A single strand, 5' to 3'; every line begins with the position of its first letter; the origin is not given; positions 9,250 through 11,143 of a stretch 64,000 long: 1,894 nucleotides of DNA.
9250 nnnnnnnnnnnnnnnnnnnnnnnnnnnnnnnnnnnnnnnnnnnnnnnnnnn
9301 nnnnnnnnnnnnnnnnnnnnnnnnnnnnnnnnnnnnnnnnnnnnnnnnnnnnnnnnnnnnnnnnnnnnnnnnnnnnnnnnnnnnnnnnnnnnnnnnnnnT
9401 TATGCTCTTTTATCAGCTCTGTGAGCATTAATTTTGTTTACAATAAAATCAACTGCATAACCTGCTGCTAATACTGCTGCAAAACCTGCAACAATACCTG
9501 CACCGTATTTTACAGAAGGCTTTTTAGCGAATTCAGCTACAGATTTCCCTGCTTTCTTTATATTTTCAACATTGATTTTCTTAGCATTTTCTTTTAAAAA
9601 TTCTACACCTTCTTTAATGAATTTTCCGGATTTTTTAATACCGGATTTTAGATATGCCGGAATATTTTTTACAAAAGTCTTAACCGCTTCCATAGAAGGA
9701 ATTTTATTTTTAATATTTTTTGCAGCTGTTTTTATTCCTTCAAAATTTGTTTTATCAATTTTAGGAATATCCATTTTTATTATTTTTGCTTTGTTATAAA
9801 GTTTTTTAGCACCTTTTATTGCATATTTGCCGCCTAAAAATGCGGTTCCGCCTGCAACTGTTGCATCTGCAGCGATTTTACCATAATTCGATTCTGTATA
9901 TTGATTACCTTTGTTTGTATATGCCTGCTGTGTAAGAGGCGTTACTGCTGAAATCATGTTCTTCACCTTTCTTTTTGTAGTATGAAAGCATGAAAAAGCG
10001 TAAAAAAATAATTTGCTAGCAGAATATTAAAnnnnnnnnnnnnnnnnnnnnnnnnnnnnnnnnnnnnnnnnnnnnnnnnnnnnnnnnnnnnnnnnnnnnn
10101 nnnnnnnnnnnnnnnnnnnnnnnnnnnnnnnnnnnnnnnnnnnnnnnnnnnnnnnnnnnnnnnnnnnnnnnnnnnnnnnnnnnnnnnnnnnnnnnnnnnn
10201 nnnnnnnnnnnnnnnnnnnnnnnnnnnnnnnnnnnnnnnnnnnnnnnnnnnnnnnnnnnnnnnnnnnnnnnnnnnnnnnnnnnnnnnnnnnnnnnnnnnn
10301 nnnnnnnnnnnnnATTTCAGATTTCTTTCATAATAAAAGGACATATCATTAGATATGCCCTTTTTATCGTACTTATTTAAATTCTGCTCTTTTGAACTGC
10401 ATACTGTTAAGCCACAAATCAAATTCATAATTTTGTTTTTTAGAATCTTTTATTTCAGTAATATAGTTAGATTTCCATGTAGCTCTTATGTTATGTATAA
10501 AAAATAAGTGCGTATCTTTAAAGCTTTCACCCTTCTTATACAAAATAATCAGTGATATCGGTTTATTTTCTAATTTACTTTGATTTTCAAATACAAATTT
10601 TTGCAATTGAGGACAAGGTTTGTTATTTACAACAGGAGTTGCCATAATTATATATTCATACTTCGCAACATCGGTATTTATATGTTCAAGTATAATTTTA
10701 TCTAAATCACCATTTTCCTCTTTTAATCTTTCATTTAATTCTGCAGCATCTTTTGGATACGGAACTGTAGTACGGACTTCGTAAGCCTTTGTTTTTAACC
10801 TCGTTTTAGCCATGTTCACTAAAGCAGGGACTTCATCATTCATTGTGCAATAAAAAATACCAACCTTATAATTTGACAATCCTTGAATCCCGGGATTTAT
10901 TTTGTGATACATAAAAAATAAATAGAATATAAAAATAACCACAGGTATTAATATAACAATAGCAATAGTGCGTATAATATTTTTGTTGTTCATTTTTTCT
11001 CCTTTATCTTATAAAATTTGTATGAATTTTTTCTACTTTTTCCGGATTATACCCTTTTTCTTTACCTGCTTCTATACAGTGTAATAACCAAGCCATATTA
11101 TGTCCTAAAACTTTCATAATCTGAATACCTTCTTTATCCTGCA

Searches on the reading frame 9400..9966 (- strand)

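Call 7: search_protein_families(library=pfam, proteins=[window:9400-9966:-], max_evalue=0.1)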
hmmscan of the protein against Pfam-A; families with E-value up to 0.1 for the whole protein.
window:9400-9966:- (188 aa): 2 families
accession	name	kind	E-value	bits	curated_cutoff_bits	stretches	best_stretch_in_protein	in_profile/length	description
PF20572.3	DUF6781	-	0.0093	16.3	27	1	59-166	111-211/213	Family of unknown function (DUF6781)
PF01346.23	FKBP_N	-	0.0099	17.1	22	1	65-136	18-89/97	Domain amino terminal to FKBP-type peptidyl-prolyl isomerase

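Call 74: search_protein_families(library=ncbifam, proteins=[window:9400-9966:-], max_evalue=0.1)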
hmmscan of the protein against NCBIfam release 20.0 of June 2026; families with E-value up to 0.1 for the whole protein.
window:9400-9966:- (188 aa): 1 family
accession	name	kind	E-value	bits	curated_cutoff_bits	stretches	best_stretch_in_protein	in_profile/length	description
NF052304.1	CdsG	equivalog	0.076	13.2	170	0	79-150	62-126/133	CdsG family type III secretion system protein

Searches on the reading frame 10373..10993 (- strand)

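Call 7: search_protein_families(library=pfam, proteins=[window:10373-10993:-], max_evalue=0.1)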
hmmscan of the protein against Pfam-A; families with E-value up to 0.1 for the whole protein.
window:10373-10993:- (206 aa): 3 families
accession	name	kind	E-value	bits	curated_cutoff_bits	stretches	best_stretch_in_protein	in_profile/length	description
PF12724.12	Flavodoxin_5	-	0.00045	21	27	1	84-150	16-82/145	Flavodoxin domain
PF12698.13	ABC2_membrane_3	-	0.012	15.2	31.6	1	8-140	2-95/347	ABC-2 family transporter protein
PF03358.20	FMN_red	-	0.075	13.1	24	1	56-149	17-112/152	NADPH-dependent FMN reductase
